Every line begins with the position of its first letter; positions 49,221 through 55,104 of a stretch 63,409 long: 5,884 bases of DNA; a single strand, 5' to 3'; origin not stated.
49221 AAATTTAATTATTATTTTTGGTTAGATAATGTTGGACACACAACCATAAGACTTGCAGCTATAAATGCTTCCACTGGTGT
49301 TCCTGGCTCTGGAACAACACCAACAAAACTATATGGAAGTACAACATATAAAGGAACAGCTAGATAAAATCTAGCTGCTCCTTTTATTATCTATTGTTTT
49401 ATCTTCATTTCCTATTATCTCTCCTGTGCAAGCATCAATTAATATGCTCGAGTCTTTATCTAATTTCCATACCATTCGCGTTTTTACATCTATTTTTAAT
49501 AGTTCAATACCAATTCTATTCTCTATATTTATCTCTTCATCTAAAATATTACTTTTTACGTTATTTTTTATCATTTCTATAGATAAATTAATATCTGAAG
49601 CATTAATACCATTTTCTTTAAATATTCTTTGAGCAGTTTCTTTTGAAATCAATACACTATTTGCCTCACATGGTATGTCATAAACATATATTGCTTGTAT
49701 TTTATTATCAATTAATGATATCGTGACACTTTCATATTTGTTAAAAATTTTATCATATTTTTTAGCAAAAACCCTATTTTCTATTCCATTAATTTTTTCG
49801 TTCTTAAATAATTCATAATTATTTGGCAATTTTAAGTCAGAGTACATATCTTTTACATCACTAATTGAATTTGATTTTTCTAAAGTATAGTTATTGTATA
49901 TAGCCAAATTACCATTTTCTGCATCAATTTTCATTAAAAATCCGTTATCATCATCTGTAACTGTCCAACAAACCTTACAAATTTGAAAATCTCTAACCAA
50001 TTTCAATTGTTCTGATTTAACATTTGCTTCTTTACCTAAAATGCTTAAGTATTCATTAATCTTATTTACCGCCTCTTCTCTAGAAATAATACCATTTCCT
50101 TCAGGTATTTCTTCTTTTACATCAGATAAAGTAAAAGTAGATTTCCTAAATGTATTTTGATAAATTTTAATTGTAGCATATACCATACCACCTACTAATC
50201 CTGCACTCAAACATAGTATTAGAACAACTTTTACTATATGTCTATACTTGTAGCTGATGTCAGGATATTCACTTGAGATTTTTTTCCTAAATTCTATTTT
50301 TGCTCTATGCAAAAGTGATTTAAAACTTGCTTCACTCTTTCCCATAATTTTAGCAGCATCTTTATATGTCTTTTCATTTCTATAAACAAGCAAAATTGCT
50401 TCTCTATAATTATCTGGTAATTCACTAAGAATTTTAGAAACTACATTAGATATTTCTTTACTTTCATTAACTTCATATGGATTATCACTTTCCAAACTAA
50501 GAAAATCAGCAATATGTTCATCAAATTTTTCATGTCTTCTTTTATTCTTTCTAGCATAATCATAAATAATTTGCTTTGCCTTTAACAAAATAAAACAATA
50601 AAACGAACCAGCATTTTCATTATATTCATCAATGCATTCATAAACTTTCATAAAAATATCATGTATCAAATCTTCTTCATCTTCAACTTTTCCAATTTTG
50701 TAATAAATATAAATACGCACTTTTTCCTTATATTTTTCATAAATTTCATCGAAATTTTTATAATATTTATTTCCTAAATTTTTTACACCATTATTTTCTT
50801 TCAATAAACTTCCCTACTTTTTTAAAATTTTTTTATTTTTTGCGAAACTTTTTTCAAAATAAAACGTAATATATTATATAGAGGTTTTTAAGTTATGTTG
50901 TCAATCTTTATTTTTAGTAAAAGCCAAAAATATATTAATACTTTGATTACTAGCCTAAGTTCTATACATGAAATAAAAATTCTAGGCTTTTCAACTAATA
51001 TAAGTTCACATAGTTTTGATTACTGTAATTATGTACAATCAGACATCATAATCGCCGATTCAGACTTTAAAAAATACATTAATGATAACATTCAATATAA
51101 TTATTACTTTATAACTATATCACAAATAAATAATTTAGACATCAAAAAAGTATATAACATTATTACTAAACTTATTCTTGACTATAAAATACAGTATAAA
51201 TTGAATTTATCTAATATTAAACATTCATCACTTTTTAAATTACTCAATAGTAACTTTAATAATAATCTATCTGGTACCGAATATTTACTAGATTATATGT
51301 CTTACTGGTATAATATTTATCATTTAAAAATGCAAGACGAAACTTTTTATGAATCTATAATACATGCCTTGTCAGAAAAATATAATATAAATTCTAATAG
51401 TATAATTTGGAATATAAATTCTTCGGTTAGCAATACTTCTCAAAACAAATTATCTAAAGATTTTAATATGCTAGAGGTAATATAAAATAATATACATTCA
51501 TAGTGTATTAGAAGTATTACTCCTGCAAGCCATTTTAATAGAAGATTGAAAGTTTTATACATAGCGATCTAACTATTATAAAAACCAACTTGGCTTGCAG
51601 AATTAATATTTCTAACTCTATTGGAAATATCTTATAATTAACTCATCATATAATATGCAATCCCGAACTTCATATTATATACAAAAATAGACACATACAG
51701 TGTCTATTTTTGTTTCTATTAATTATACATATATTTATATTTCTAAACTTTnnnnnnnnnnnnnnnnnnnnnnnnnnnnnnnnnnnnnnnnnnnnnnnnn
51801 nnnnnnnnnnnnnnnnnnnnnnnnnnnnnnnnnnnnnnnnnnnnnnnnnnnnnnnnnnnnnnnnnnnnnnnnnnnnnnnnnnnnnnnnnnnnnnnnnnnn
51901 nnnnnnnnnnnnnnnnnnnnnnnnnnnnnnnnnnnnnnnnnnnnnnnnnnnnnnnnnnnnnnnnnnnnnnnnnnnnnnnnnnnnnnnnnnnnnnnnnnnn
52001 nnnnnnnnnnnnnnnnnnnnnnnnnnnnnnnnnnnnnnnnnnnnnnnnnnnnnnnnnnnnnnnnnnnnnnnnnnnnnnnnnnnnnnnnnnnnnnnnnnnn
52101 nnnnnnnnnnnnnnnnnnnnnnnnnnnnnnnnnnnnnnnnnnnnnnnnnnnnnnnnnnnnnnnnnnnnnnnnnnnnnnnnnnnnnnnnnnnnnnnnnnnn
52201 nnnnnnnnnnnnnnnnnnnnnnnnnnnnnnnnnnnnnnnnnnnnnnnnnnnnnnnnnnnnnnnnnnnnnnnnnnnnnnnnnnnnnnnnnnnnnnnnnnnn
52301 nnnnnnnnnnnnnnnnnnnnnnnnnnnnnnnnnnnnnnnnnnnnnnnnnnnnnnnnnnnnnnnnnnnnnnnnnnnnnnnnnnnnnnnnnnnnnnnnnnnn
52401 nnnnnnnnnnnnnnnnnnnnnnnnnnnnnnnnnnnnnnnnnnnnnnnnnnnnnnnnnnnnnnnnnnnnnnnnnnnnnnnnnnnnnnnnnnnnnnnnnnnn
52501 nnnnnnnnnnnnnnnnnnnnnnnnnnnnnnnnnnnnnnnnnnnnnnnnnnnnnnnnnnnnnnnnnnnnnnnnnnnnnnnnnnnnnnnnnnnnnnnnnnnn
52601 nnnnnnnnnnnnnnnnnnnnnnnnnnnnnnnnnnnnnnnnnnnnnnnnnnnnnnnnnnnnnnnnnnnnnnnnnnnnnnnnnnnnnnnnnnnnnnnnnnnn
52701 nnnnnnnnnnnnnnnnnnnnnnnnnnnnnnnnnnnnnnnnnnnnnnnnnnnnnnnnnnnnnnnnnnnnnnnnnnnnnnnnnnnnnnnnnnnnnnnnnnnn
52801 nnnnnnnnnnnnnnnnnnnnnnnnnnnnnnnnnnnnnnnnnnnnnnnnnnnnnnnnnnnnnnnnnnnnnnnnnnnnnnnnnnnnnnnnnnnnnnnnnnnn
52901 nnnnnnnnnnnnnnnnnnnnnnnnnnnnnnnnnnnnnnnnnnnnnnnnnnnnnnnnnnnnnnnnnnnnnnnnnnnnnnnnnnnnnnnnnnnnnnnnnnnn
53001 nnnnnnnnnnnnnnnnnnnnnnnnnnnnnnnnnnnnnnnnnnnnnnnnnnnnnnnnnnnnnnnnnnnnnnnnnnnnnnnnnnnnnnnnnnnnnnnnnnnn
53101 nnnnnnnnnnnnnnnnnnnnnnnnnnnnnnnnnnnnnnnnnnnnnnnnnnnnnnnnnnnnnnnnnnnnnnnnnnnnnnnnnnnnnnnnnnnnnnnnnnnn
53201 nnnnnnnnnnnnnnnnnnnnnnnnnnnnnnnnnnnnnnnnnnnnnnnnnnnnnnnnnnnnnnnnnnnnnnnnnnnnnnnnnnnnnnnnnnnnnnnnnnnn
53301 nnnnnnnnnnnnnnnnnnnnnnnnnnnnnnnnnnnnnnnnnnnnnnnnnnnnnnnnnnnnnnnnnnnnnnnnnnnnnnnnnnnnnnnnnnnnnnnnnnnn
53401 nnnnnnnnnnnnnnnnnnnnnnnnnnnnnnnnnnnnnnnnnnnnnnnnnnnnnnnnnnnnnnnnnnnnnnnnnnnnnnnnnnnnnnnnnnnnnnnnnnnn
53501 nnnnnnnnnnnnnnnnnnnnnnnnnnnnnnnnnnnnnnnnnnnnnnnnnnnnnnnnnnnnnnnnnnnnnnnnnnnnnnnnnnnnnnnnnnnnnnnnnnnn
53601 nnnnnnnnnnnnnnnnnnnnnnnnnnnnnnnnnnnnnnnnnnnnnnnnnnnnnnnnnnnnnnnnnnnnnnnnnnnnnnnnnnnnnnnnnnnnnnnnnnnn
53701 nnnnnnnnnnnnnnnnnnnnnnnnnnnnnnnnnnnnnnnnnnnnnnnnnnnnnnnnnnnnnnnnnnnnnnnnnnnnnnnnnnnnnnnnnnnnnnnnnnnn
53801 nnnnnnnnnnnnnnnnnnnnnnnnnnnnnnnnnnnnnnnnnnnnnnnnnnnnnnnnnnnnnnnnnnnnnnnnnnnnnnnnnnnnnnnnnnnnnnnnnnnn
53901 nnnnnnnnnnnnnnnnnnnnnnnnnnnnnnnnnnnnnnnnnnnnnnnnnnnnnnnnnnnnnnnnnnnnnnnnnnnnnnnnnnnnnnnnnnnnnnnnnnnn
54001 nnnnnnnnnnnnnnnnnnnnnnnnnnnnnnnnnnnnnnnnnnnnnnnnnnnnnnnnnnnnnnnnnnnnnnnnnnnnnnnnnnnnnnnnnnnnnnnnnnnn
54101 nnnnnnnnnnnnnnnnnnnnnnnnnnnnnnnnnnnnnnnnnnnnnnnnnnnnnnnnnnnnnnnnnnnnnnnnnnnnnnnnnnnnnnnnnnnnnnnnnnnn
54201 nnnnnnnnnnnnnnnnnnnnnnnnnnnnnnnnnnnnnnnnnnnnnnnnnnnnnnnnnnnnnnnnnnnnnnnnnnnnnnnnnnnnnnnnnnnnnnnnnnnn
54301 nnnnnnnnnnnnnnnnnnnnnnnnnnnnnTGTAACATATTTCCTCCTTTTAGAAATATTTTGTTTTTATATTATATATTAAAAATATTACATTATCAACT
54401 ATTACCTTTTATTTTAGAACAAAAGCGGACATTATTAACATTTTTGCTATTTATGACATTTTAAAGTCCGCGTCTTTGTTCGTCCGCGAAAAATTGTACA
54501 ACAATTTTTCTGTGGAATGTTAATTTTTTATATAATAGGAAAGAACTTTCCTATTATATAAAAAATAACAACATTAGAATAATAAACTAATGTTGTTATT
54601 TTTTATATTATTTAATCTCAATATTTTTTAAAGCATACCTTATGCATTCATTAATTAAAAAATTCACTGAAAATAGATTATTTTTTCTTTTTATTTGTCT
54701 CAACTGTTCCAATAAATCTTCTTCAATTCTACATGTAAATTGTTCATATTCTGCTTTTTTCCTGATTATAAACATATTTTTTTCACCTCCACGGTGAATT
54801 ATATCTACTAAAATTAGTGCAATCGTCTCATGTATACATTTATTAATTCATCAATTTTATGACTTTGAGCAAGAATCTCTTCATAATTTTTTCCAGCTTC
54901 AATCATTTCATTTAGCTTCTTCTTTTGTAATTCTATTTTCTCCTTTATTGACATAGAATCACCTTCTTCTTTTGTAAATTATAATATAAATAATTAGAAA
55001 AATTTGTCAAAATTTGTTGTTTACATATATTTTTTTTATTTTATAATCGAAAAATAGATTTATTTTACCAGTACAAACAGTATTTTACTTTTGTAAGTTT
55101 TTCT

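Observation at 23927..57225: Dispersed modular ~150-nt intergenic repeat: 7 full and 5 partial copies in 63 kb, three conserved hairpin modules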

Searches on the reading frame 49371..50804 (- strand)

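Call 68: search_protein_families(library=pfam, proteins=[window:49371-50804:-])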
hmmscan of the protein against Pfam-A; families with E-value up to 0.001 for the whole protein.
window:49371-50804:- (477 aa): 3 families
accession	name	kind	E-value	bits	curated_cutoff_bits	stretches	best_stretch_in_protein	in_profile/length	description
PF08281.18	Sigma70_r4_2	-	6.9e-13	48.5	25.7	1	122-169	4-51/54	Sigma-70, region 4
PF04542.20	Sigma70_r2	-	1.2e-09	38.2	24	1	21-90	1-71/71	Sigma-70 region 2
PF04545.22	Sigma70_r4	-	1.4e-05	24.9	24.1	1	126-168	2-44/50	Sigma-70, region 4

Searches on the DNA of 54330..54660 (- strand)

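Call 20: search_rna_families(source=window, start=54330, end=54660, threshold=evalue, max_evalue=10)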
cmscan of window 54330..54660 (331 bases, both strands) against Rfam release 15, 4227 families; matches with E-value up to 10: 9.
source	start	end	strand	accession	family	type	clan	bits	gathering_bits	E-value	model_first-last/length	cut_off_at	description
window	54521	54568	-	RF04239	mir-4679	Gene; miRNA;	-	23.8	88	0.025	1-75/75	no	mir-4679 microRNA precursor family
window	54523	54566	+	RF04239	mir-4679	Gene; miRNA;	-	22.8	88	0.044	1-75/75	no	mir-4679 microRNA precursor family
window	54518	54570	-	RF04225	MIR7502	Gene; miRNA;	-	19.1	71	10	1-143/143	no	MIR7502 microRNA precursor family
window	54524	54565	-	RF04241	mir-5014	Gene; miRNA;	-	17.9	101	0.42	1-123/123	no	mir-5014 microRNA precursor family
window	54524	54565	-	RF00932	mir-471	Gene; miRNA;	-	17.9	80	0.47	1-66/66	no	mir-471 microRNA precursor family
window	54524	54565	+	RF04241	mir-5014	Gene; miRNA;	-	17.8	101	0.46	1-123/123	no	mir-5014 microRNA precursor family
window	54518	54570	-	RF00639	mir-515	Gene; miRNA;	CL00096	17.1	68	1.1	1-87/87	no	mir-515 microRNA precursor family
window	54507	54580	-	RF01028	mir-633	Gene; miRNA;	-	15.7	90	2.4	1-85/85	no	mir-633 microRNA precursor family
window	54406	54495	-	RF00335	snoZ13_snr52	Gene; snRNA; snoRNA; CD-box;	-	14.9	47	7.1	1-101/101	no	Small nucleolar RNA Z13/snr52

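Call 66: search_dna_similar(query=window:54405-54575:-, collection=plasmids, mode=distant, max_evalue=0.001)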
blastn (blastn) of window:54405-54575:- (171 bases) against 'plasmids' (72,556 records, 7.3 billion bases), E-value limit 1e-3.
Records with a match: 1; places in all: 1; records where one place covers at least 80% of the query: 0.
Best place of each record, by identity: 80-90% 1.
By first word of the organism name: Haliovirga 1.
By predicted mobility (MOB-suite, as given by PLSDB): non-mobilizable 1.
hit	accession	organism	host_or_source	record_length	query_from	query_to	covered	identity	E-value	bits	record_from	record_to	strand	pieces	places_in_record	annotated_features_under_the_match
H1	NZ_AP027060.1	Haliovirga abyssi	-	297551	27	73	27%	85.4%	3e-4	53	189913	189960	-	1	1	cyclic nucleotide-binding domain-containing protein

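Call 67: search_dna_similar(query=window:54405-54575:-, collection=phages, mode=distant, max_evalue=0.001)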
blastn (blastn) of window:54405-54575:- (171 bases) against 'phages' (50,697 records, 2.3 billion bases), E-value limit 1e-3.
No match.

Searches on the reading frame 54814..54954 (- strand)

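Call 92: search_protein_families(library=pfam, proteins=[window:54814-54954:-], max_evalue=0.01)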
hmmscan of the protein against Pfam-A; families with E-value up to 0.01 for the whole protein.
window:54814-54954:- (46 aa): 1 family
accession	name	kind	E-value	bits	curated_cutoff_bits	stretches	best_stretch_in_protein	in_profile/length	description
PF09388.15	SpoOE-like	-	1.2e-08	35.2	23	1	3-43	1-42/42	Spo0E like sporulation regulatory protein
